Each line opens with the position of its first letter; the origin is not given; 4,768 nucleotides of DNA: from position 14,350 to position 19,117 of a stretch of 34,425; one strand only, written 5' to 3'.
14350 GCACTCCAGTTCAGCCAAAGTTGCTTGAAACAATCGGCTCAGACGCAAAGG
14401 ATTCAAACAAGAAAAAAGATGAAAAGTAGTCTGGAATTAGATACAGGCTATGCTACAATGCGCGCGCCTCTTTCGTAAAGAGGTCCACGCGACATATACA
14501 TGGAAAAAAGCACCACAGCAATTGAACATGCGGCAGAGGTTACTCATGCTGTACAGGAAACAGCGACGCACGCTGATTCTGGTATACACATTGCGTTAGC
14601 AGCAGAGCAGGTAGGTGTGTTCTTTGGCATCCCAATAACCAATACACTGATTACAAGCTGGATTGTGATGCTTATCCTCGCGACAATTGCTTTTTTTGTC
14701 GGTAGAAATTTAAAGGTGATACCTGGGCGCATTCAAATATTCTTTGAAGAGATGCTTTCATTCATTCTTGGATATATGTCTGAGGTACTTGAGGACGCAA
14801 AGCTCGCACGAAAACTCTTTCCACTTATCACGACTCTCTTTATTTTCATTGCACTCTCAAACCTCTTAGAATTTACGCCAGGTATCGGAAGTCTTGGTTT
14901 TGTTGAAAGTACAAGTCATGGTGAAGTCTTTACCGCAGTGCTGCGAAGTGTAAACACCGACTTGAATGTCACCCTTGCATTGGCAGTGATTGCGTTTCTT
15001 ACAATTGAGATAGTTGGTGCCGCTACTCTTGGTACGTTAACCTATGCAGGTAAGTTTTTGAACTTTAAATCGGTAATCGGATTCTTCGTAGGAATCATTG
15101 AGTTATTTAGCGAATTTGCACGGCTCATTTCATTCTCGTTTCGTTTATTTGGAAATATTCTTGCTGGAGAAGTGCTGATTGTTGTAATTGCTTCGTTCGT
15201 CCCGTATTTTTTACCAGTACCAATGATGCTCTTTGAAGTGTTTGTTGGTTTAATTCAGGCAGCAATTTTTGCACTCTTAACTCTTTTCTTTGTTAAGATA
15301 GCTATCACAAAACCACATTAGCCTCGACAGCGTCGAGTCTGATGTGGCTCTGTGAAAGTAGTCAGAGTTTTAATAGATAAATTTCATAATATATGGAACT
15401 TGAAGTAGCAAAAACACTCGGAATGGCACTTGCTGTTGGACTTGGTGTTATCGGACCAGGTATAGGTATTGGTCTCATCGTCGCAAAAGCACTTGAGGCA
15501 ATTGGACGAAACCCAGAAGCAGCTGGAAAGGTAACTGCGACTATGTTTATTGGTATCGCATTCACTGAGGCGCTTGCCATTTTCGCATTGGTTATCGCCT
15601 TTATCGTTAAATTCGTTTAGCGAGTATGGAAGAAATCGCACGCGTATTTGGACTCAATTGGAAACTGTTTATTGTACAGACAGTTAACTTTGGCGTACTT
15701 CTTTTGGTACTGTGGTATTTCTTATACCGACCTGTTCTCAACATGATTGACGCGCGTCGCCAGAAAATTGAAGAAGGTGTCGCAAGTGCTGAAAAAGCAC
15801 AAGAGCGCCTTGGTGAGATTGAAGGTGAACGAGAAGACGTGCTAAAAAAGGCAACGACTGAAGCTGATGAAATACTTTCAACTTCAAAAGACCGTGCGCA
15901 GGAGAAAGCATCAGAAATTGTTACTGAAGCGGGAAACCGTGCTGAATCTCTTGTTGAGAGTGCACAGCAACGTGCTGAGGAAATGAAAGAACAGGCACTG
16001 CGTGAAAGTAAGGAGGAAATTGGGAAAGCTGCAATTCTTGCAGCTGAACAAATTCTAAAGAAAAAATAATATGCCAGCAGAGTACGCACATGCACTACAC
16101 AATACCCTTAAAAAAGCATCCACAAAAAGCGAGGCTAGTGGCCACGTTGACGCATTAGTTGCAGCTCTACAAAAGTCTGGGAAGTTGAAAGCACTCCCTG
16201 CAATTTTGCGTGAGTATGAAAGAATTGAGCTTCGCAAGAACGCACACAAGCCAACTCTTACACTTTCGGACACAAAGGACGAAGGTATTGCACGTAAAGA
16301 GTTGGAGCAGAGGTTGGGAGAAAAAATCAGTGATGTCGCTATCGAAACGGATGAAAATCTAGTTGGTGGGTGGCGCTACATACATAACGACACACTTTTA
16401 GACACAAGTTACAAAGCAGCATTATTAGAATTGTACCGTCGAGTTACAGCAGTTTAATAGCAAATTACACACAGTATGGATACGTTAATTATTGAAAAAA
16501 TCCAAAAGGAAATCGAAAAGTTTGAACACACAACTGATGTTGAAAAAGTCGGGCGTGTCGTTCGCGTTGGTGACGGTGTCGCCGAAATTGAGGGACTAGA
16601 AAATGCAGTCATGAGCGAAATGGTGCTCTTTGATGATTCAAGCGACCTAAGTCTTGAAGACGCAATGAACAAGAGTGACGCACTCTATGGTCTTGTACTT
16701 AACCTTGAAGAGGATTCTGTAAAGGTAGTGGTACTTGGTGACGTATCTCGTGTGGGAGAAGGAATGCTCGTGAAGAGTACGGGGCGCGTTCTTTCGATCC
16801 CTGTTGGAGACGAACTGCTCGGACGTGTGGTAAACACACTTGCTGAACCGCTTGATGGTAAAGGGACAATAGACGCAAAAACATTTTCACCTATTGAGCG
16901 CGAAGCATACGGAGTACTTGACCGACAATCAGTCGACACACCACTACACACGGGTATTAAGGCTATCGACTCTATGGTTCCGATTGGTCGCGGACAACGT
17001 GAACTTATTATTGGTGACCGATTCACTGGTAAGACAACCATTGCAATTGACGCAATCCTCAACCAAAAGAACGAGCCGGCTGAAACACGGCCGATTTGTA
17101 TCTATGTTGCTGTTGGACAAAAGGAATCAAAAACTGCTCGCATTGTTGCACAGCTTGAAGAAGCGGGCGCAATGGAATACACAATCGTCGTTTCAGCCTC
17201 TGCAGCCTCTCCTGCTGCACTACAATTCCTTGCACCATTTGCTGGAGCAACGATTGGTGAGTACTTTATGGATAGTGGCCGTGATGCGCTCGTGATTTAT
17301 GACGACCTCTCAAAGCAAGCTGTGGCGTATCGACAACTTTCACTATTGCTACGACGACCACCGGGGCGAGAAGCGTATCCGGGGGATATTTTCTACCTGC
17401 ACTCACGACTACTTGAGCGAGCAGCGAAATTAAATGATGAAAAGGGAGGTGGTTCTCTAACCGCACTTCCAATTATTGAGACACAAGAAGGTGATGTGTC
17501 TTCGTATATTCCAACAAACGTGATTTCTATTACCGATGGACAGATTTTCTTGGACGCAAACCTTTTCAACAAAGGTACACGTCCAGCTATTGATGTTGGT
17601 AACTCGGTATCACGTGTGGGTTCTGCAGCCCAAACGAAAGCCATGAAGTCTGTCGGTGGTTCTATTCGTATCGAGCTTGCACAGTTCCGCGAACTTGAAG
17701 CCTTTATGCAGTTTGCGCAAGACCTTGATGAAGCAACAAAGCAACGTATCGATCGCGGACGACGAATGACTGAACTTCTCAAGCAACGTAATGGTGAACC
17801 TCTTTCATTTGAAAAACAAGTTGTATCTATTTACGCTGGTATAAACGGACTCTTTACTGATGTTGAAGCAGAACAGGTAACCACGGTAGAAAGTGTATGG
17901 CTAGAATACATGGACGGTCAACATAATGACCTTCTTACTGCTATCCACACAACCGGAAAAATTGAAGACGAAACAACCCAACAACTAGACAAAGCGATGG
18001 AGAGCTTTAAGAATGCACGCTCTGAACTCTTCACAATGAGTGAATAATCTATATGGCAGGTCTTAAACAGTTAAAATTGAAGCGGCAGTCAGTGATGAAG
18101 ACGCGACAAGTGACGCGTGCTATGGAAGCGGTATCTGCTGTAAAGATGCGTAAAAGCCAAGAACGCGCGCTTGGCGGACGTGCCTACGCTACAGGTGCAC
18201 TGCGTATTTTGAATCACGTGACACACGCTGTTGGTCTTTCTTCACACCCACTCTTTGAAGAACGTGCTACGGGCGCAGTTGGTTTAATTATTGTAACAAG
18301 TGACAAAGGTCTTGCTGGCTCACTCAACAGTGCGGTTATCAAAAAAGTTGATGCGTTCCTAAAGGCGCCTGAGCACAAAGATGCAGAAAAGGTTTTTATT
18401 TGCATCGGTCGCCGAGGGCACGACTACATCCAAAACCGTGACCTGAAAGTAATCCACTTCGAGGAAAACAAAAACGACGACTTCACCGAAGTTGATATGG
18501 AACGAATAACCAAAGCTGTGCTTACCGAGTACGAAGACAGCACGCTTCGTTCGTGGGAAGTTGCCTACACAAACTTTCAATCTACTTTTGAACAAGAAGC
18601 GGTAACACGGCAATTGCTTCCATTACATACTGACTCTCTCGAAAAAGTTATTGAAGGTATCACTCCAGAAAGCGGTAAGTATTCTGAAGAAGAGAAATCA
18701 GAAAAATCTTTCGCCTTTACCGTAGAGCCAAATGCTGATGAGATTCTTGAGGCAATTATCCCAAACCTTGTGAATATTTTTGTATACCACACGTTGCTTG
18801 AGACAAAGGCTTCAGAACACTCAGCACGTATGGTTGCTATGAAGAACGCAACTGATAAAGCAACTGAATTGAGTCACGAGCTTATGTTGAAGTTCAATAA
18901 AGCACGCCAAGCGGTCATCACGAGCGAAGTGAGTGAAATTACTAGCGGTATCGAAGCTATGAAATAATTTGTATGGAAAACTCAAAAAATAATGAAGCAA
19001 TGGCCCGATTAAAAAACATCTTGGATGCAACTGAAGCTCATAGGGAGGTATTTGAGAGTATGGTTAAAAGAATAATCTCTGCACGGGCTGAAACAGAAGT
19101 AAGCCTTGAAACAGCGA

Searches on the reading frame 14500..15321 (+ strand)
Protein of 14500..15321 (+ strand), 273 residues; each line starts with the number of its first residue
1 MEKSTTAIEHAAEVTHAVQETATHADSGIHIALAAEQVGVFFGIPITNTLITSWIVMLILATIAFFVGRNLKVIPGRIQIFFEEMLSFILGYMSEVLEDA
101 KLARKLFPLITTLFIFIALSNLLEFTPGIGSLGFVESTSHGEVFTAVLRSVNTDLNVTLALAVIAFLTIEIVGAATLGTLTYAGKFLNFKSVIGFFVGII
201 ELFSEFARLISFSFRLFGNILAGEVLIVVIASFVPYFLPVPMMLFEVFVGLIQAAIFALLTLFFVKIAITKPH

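Call 12: search_protein_families(library=pfam, proteins=[window:14500-15321:+], max_evalue=0.001)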
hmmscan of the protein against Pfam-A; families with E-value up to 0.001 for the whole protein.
window:14500-15321:+ (273 aa): 1 family
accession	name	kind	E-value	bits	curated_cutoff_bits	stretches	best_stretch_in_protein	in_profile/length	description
PF00119.25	ATP-synt_A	-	7.6e-40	137.5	33.9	1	51-265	2-216/217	ATP synthase A chain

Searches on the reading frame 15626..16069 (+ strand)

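Call 12: search_protein_families(library=pfam, proteins=[window:15626-16069:+], max_evalue=0.001)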
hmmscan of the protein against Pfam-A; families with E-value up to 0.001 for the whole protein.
window:15626-16069:+ (147 aa): 2 families
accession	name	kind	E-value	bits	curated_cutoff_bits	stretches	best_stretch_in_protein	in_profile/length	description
PF00430.23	ATP-synt_B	-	2.4e-23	83.1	28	1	15-144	2-131/132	ATP synthase B/B' CF(0)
PF12137.13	RapA_C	-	0.0008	19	26.8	1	32-134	231-333/360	RNA polymerase recycling family C-terminal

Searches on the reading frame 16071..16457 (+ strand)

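Call 12: search_protein_families(library=pfam, proteins=[window:16071-16457:+], max_evalue=0.001)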
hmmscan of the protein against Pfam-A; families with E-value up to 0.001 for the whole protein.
window:16071-16457:+ (128 aa): 1 family
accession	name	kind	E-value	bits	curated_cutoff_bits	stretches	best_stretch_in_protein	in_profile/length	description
PF00213.23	OSCP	-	6e-07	30.1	22.3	1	15-122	58-169/172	ATP synthase delta (OSCP) subunit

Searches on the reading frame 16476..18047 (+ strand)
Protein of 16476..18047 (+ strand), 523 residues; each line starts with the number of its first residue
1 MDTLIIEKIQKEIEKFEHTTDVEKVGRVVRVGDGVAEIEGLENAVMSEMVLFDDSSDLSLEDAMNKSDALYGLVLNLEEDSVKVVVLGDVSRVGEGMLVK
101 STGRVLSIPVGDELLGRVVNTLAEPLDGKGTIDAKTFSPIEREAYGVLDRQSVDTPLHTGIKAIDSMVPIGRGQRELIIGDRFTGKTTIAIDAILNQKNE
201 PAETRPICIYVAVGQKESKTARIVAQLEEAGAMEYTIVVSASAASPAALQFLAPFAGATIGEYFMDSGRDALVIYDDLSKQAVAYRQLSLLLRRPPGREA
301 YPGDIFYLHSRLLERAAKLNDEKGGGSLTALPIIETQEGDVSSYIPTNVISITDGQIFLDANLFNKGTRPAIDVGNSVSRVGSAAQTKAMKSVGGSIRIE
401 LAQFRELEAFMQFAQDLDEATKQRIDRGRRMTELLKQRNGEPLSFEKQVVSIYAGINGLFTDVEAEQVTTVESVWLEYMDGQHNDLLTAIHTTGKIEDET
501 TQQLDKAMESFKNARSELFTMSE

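Call 12: search_protein_families(library=pfam, proteins=[window:16476-18047:+], max_evalue=0.001)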
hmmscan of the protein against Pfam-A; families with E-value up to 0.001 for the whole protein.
window:16476-18047:+ (523 aa): 3 families
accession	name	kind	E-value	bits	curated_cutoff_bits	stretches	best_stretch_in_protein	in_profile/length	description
PF00006.31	ATP-synt_ab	-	4.3e-80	268.8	29.5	1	160-379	1-213/213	ATP synthase alpha/beta family, nucleotide-binding domain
PF00306.32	ATP-synt_ab_C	-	6.1e-44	149.8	27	1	386-511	1-126/126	ATP synthase alpha/beta chain, C terminal domain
PF02874.29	ATP-synt_ab_N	-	8e-09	36.3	20.9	1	22-103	2-69/69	ATP synthase alpha/beta family, beta-barrel domain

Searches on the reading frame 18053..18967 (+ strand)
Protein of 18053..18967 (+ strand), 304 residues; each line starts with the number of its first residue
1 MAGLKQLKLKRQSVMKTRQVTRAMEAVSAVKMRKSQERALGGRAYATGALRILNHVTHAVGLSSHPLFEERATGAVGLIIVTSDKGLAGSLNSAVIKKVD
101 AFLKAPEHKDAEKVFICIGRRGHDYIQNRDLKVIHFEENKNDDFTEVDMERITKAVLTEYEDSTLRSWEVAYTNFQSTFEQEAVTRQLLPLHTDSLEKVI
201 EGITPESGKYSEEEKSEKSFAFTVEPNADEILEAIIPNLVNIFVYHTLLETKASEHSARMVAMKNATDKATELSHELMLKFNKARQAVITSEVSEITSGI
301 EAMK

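Call 12: search_protein_families(library=pfam, proteins=[window:18053-18967:+], max_evalue=0.001)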
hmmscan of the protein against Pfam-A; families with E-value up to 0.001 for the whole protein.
window:18053-18967:+ (304 aa): 1 family
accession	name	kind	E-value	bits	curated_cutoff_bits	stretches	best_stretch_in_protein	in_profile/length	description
PF00231.24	ATP-synt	-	2.2e-78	264.3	39.9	1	4-303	2-285/285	ATP synthase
